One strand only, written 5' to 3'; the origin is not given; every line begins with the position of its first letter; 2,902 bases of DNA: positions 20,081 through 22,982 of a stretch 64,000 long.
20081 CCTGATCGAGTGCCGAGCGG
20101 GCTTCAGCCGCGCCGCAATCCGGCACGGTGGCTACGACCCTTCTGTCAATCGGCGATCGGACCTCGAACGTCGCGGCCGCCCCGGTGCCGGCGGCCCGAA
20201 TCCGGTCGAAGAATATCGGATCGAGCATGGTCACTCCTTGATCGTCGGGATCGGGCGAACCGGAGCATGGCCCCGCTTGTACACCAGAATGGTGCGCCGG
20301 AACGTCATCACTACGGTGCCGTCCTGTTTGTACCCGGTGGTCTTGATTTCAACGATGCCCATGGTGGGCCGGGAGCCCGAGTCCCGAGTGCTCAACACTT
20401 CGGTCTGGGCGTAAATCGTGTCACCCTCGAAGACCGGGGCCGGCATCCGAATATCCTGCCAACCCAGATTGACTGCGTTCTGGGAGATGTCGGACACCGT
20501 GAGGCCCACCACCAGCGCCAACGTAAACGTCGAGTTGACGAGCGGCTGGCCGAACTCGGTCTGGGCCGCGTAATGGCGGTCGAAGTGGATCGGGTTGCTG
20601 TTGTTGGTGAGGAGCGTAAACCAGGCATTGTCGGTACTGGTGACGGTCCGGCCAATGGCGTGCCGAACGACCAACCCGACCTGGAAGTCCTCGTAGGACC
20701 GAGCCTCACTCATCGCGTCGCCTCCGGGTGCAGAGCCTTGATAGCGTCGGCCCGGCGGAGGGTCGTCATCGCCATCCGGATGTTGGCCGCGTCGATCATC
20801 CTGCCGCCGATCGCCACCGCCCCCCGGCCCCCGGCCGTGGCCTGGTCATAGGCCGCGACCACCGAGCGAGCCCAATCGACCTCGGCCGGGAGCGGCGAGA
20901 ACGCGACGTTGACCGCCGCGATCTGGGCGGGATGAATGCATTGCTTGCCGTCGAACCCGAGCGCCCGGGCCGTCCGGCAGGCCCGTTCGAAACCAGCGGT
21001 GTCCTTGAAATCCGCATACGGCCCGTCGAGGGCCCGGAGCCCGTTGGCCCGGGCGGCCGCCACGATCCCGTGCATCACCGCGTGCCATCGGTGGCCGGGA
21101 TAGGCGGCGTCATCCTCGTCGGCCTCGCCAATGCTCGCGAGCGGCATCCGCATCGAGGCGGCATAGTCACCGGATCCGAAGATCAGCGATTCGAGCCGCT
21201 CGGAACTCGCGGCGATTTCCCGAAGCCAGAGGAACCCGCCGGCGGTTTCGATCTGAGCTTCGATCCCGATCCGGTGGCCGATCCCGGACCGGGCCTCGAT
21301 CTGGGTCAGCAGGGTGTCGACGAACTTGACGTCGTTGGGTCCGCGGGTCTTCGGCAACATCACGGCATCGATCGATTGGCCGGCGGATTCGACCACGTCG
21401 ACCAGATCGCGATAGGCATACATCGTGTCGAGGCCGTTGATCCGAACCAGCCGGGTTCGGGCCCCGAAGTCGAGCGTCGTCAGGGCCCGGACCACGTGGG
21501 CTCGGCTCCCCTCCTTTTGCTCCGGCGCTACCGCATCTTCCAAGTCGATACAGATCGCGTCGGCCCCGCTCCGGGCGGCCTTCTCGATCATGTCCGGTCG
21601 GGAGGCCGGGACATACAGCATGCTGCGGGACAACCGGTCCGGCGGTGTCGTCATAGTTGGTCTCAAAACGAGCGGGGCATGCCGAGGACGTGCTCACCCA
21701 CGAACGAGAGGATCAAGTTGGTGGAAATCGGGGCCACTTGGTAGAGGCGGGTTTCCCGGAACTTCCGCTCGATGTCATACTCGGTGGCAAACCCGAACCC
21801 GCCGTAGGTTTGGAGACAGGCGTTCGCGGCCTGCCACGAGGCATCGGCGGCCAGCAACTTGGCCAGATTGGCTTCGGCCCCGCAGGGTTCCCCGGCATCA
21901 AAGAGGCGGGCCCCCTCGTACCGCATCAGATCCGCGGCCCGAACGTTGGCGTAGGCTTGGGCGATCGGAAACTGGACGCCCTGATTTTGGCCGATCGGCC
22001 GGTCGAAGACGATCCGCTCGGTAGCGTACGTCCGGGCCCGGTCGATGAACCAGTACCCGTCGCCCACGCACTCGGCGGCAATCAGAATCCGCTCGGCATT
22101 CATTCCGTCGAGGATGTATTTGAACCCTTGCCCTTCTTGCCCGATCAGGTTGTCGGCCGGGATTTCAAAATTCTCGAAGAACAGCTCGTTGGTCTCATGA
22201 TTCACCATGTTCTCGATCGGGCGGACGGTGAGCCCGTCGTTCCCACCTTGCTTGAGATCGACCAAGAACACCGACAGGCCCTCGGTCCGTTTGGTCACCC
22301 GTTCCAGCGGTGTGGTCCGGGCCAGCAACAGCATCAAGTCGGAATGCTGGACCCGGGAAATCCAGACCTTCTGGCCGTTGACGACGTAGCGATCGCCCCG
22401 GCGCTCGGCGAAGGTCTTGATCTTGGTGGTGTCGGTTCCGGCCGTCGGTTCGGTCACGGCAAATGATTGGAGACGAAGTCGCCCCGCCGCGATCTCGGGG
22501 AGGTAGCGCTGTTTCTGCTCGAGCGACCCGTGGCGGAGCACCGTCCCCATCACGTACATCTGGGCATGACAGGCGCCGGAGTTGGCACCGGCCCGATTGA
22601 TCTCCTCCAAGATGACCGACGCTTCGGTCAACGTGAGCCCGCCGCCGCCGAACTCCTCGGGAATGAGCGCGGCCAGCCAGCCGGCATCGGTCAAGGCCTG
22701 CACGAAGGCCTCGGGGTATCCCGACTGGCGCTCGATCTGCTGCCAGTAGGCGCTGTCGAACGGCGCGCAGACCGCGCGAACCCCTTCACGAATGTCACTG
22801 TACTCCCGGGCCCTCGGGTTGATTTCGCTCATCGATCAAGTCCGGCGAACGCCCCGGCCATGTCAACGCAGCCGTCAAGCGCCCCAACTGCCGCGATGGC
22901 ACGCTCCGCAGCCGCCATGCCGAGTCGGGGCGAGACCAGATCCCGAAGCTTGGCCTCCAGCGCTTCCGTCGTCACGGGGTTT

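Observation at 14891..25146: Eleven-gene, translationally coupled operon fusing an itaconate/methylsuccinate-type CoA module to a ComDE-like decarboxylase, a GabD-like ALDH, a DAO flavoenzyme and RidA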

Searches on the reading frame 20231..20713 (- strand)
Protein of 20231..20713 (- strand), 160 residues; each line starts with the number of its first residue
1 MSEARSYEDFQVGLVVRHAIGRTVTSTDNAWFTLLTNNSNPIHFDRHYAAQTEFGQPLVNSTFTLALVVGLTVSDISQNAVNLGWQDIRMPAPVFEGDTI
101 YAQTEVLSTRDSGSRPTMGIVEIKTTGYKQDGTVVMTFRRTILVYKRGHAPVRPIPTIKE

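Call 4: search_protein_families(library=pfam, proteins=[window:20231-20713:-])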
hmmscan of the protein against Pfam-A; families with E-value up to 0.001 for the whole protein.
window:20231-20713:- (160 aa): 3 families
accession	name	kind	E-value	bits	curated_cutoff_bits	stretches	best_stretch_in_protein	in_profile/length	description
PF01575.25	MaoC_dehydratas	-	1.4e-21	76.8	27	1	12-113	6-108/123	MaoC like domain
PF19315.5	MC_hydratase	-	3.7e-21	76.1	26.5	1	5-148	22-168/353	Mesaconyl-CoA hydratase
PF13452.11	FAS1_DH_region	-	5.5e-09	36.7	22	1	32-137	22-131/132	FAS1-like, dehydratase domain region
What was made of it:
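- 20231..20713 (-): Single-hotdog MaoC hydratase, RipB/Ich-like: mesaconyl-C4-CoA hydratase or itaconyl-CoA hydratase. PF19315 MC_hydratase (call 4).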

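Call 5: search_protein_families(library=ncbifam, proteins=[window:20231-20713:-])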
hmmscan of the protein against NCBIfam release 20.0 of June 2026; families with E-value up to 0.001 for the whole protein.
window:20231-20713:- (160 aa): 6 families
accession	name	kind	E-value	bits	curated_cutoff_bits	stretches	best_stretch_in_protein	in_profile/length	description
NF038241.1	RipB_Ich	equivalog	9e-54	182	340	1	6-151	23-169/175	(R)-specific enoyl-CoA hydratase RipB/Ich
NF041625.1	methfumCoahyd_Halo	equivalog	7.7e-21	74.7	560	1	5-148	24-170/358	2-methylfumaryl-CoA hydratase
NF006045.0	PRK08190.1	subfamily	3.8e-10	39.2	282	1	3-141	7-138/467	bifunctional enoyl-CoA hydratase/phosphate acetyltransferase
TIGR02278.1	PaaN-DH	equivalog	2.9e-07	29.1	562.8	1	5-139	523-657/664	phenylacetic acid degradation bifunctional protein PaaZ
NF040620.1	fused_HadA_HadB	exception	8.4e-05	22.2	350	0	86-144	82-137/329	fused (3R)-hydroxyacyl-ACP dehydratase subunits HadA/HadB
NF040624.1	HadA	equivalog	0.00045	20.5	180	0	36-143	25-136/144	(3R)-hydroxyacyl-ACP dehydratase subunit HadA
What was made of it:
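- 20231..20713 (-): NCBIfam RipB_Ich 182 bits (cut-off 340), against 75 bits for 2-methylfumaryl-CoA hydratase (call 5).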

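Call 70: search_solved_structures(query=window:20231-20713:-, max_evalue=0.000001)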
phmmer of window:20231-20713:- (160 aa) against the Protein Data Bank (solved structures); distinct sequences matched with E-value up to 0.000001: 10.
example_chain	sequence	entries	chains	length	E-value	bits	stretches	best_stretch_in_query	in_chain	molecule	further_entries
8hgn_A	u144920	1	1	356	5e-35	123.8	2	4-148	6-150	Beta-methylmalyl-CoA dehydratase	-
4e3e_A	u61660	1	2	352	3.1e-28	101.8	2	6-151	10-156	MaoC domain protein dehydratase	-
1q6w_A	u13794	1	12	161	6.1e-15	58.6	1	7-146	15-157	monoamine oxidase regulatory protein, putative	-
4ffu_A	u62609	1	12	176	1.5e-14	57.4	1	6-147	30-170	oxidase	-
3ir3_A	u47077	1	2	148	1.6e-09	41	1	13-109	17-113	3-hydroxyacyl-thioester dehydratase 2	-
1iq6_A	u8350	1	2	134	3e-09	40.1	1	20-132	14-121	(R)-SPECIFIC ENOYL-COA HYDRATASE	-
2bi0_A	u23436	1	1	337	2.3e-07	34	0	55-119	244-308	HYPOTHETICAL PROTEIN RV0216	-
2b3m_A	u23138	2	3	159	2.7e-07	33.8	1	20-105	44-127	hypothetical protein AF1124 | putative dehydratase AF1124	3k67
3exz_A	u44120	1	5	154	5.6e-07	32.8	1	39-147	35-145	MaoC-like dehydratase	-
6jql_A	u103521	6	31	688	7.6e-07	32.3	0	21-144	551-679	Bifunctional protein PaaZ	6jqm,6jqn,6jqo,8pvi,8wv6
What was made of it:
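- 20231..20713 (-): PDB best hit is beta-methylmalyl-CoA dehydratase (call 70).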

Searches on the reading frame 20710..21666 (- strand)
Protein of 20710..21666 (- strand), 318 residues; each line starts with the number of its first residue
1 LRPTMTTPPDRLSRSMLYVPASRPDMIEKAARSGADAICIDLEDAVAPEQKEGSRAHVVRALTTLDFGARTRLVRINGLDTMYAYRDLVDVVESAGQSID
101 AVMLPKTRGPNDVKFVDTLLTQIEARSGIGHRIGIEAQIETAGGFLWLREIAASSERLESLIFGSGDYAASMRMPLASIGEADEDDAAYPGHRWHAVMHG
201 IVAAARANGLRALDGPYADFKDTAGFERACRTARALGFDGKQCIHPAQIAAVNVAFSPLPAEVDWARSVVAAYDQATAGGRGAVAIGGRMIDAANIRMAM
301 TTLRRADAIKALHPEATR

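Call 4: search_protein_families(library=pfam, proteins=[window:20710-21666:-])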
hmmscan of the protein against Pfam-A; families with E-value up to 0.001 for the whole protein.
window:20710-21666:- (318 aa): 3 families
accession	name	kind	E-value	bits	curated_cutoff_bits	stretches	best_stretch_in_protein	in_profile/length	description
PF03328.21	HpcH_HpaI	-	1.5e-45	155.6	25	1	14-246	1-221/221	HpcH/HpaI aldolase/citrate lyase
PF15617.12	C-C_Bond_Lyase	-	1.2e-13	51.3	28.4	2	16-120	10-121/320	C-C_Bond_Lyase of the TIM-Barrel fold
PF22484.2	DUF6986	-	2.6e-05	23.7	27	1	101-174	166-247/408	Domain of unknown function (DUF6986)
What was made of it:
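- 20710..21654 (-): CitE/HpcH-type acyl-CoA lyase, with proposed (S)-citramalyl-CoA lyase activity. PF03328 (call 4).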

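Call 5: search_protein_families(library=ncbifam, proteins=[window:20710-21666:-])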
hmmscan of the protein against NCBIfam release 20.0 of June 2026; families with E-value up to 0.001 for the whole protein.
window:20710-21666:- (318 aa): 4 families
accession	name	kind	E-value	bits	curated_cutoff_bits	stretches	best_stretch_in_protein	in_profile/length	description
TIGR01588.1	citE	equivalog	2.5e-58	197.4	443.4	1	11-308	1-285/288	citrate (pro-3S)-lyase subunit beta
NF038242.1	RipC_Ccl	equivalog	6.8e-52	176.6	375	1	14-306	2-268/268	itaconate degradation C-C-lyase RipC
NF041626.1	malyCoAlyase_Halo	equivalog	7.7e-29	100.7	500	1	36-317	35-324/340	L-malyl-CoA/beta-methylmalyl-CoA lyase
NF041315.1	malate_syn_AceB_Halo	equivalog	3e-14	52.5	780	1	74-262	90-271/429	malate synthase AceB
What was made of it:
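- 20710..21654 (-): NCBIfam citE 197 bits and RipC_Ccl 177 bits, both below cut-off (call 5).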

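Call 79: search_solved_structures(query=window:20710-21654:-, max_evalue=1e-10)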
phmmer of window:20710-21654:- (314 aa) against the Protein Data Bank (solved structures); distinct sequences matched with E-value up to 1e-10: 13.
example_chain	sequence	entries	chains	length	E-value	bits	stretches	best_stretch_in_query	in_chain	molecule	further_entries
5ugr_A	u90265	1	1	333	1.9e-76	260.7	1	6-306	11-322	Malyl-CoA lyase/beta-methylmalyl-CoA lyase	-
4l9y_A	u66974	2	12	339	5.1e-71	242.9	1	3-307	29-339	Malyl-CoA lyase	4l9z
4l7z_A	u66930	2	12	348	1.9e-39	139.2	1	30-305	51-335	HpcH/HpaI aldolase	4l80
6kin_A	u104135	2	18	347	3.8e-39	138.2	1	30-311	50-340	HpcH/HpaI aldolase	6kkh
5vxc_A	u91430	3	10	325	8.1e-38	133.9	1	10-307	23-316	Citrate lyase subunit beta-like protein, mitochondrial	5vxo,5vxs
3qll_A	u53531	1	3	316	1.4e-34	123.3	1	9-303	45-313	Citrate lyase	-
8khl_A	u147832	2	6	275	5.6e-29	104.9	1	8-302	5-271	Probable acyl-CoA lyase beta chain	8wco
9nzb_A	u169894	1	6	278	5.9e-29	104.8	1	8-302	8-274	Acyl-CoA lyase beta chain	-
6aq4_A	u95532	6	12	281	8.8e-26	94.4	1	12-303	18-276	Citrate lyase subunit beta-like protein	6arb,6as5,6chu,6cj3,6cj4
1z6k_A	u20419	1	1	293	1e-25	94.2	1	12-303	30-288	Citrate Lyase beta subunit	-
1u5h_A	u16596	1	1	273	3.8e-23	85.7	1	12-303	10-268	citE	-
1u5v_A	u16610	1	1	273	4.6e-23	85.5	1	12-303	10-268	citE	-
1sgj_A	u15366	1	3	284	2.3e-22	83.1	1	3-299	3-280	citrate lyase, beta subunit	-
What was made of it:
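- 20710..21654 (-): The nearest PDB entries are Mcl1-type malyl-CoA/beta-methylmalyl-CoA lyases: 5ugr at 261 bits and 4l9y at 243 bits (call 79).
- On Itaconate/methylsuccinate degradation cluster (P. aeruginosa type): The nearest solved proteins are Mcl1-type malyl/beta-methylmalyl-CoA lyases (call 79).
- The lyase is nearest to Mcl1-type lyases (call 79), so propionyl-CoA plus glyoxylate via a C1 ester is not strictly excluded.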

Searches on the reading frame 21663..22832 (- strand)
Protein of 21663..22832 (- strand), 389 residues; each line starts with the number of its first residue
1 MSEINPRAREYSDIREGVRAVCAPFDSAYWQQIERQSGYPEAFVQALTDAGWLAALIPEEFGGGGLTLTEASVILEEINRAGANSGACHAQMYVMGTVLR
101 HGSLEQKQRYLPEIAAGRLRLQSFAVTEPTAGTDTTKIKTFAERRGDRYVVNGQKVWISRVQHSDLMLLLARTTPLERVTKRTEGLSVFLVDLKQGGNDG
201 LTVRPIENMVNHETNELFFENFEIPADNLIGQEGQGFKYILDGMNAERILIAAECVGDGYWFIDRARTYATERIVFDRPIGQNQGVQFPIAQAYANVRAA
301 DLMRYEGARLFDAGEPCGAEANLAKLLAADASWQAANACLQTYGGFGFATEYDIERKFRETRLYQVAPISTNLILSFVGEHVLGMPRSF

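Call 4: search_protein_families(library=pfam, proteins=[window:21663-22832:-])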
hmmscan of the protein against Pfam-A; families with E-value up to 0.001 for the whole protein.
window:21663-22832:- (389 aa): 4 families
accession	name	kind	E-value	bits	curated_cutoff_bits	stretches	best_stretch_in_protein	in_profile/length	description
PF00441.29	Acyl-CoA_dh_1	-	1.5e-30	106.8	22.4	1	234-367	1-134/150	Acyl-CoA dehydrogenase, C-terminal domain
PF02771.21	Acyl-CoA_dh_N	-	1.6e-22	80.5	22.9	1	10-117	3-112/113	Acyl-CoA dehydrogenase, N-terminal domain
PF02770.24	Acyl-CoA_dh_M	-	3.2e-21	75.7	33.3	1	123-221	1-96/97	Acyl-CoA dehydrogenase, middle domain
PF08028.16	Acyl-CoA_dh_2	-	3.3e-12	47.3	22.7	1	250-362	2-124/134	Acyl-CoA dehydrogenase, C-terminal domain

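Call 5: search_protein_families(library=ncbifam, proteins=[window:21663-22832:-])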
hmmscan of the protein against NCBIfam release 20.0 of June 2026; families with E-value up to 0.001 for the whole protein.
window:21663-22832:- (389 aa): 22 families
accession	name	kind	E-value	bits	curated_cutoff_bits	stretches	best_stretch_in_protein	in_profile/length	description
NF042972.1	AcrlCoAredClosAcrC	equivalog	1.7e-68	231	640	1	14-364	12-358/378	acryloyl-CoA reductase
NF045552.1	GlutCoADH_Des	equivalog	4.9e-62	210.3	470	1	31-385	29-382/387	glutaryl-CoA dehydrogenase Acd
NF042439.1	SulpropCoADesulf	equivalog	2.5e-57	194.3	600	1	32-385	18-373/379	3-sulfinopropanoyl-CoA desulfinase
NF008997.0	PRK12341.1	equivalog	6.9e-56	189.9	537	1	25-377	24-371/382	acyl-CoA dehydrogenase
NF043006.1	CyhCrbnylCoADH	equivalog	4.1e-51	174.1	650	1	32-367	29-360/380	cyclohexane-1-carbonyl-CoA dehydrogenase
NF002885.1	PRK03354.1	equivalog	7.7e-48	163.4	540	1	28-378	27-369/378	crotonobetainyl-CoA dehydrogenase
TIGR03207.1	cyc_hxne_CoA_dh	equivalog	9.3e-48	162.8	575.35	1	38-378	32-367/372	cyclohexanecarboxyl-CoA dehydrogenase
NF053553.1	prodigi_MBC_PigA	equivalog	5e-44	151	500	1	32-358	31-355/381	prodigiosin MBC biosynthesis dehydrogenase PigA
NF045652.1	ProlPCPDhRedW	equivalog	4.1e-43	147.6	650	1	48-348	41-340/376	L-prolyl-[peptidyl-carrier protein] dehydrogenase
NF058590.1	AcCoDHFadEBacil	equivalog_domain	2.5e-42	145.2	600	2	43-313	58-322/586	acyl-CoA dehydrogenase FadE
TIGR03204.1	pimC_large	equivalog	2.8e-39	135.1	623.85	1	45-303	47-297/395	pimeloyl-CoA dehydrogenase large subunit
NF052270.1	Staph_DH_FadE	equivalog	1.2e-25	90.2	600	1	95-360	114-371/400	acyl-CoA dehydrogenase FadE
TIGR03203.1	pimD_small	equivalog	2e-21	76.5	652.7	1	17-361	17-355/378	pimeloyl-CoA dehydrogenase small subunit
NF007000.1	PRK09463.1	subfamily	2.2e-20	72.6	600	1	16-349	53-399/726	acyl-CoA dehydrogenase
NF050027.1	acylCoADhIpdE2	equivalog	5.8e-19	68.7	450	2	248-359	181-287/311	acyl-CoA dehydrogenase IpdE2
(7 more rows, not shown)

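Call 35: search_solved_structures(query=window:21663-22832:-, max_evalue=1e-40)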
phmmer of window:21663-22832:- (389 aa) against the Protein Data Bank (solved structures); distinct sequences matched with E-value up to 1e-40: 38.
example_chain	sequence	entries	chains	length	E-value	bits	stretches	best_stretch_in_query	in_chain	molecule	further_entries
4u83_A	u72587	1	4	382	1.6e-58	201.9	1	33-367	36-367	Acyl-CoA dehydrogenase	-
4iv6_A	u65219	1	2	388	2.6e-57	198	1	31-368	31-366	Acyl-CoA dehydrogenase FadE3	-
5lnx_A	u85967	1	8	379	7e-57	196.6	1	32-383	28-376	Acyl-CoA dehydrogenase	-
2jif_A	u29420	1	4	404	7e-57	196.6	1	33-382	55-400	SHORT/BRANCHED CHAIN SPECIFIC ACYL-COA DEHYDROGENASE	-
3pfd_A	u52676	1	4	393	4e-56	194.1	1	9-372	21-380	Acyl-CoA dehydrogenase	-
4m9a_A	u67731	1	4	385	1.2e-55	192.5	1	14-367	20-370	Acyl-CoA dehydrogenase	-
5ol2_C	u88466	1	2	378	8.9e-55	189.6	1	32-366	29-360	Acyl-CoA dehydrogenase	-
4n5f_A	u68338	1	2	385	1.1e-54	189.3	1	14-367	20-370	Putative acyl-CoA dehydrogenase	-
1ukw_A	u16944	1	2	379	1.1e-52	182.8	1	31-383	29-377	acyl-CoA dehydrogenase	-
4o5m_A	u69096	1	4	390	5.1e-52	180.6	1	14-379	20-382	Isovaleryl-CoA dehydrogenase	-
7p98_A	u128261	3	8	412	1.5e-51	179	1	32-384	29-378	Short-chain acyl-CoA dehydrogenase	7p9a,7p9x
4l1f_A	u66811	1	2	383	9.3e-51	176.4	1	40-379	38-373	Acyl-CoA dehydrogenase domain protein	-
3mpi_A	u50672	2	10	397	5.6e-50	173.8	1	13-385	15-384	Glutaryl-CoA dehydrogenase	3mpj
7y0a_A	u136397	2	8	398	2e-49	172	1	31-385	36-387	Short-chain specific acyl-CoA dehydrogenase, mitochondrial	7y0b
8sgs_A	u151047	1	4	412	2.8e-49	171.5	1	31-383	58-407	Short-chain specific acyl-CoA dehydrogenase, mitochondrial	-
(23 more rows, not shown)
